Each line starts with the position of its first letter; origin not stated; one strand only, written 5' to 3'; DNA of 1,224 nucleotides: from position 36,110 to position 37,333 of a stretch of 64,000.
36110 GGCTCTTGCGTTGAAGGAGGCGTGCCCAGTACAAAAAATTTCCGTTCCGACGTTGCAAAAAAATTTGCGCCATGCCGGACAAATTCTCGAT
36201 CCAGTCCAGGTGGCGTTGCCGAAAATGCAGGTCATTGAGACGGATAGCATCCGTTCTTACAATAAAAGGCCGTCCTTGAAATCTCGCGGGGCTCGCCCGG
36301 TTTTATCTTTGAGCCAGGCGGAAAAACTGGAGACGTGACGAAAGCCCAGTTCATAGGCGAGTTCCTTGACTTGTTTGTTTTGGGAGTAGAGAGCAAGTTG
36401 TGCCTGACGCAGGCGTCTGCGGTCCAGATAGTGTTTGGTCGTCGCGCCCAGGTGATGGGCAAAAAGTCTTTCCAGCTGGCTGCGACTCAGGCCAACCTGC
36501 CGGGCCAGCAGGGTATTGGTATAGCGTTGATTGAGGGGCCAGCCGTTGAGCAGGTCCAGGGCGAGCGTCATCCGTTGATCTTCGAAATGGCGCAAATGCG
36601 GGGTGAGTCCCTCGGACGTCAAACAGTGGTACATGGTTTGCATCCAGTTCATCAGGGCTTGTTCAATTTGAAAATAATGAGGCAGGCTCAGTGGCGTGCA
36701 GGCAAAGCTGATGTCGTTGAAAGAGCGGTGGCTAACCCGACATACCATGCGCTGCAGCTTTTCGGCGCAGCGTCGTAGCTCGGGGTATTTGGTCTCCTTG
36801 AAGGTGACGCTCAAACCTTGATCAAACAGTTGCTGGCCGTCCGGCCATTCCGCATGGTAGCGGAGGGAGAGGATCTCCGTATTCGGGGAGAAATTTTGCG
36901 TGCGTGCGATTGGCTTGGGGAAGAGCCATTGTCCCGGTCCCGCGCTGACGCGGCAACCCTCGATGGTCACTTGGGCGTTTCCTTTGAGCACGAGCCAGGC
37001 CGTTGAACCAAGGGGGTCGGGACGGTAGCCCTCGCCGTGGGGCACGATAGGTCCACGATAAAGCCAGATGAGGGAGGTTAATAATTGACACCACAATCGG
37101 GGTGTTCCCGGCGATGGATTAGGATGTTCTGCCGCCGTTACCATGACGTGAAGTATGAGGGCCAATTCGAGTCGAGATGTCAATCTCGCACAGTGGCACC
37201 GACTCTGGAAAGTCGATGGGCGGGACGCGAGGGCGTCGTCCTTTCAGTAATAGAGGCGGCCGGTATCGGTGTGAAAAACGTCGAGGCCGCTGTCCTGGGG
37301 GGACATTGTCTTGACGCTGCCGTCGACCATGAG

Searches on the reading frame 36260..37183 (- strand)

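Call 10: search_protein_families(library=pfam, proteins=[window:36260-37183:-], max_evalue=0.001)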
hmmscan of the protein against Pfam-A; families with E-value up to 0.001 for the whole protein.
window:36260-37183:- (308 aa): 2 families
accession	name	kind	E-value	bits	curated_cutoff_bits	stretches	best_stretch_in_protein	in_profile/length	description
PF12833.13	HTH_18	-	2.3e-19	69.9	33.6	1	226-303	1-78/80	Helix-turn-helix domain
PF00165.29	HTH_AraC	-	3e-07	30.8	26.6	0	266-302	5-40/42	Bacterial regulatory helix-turn-helix proteins, AraC family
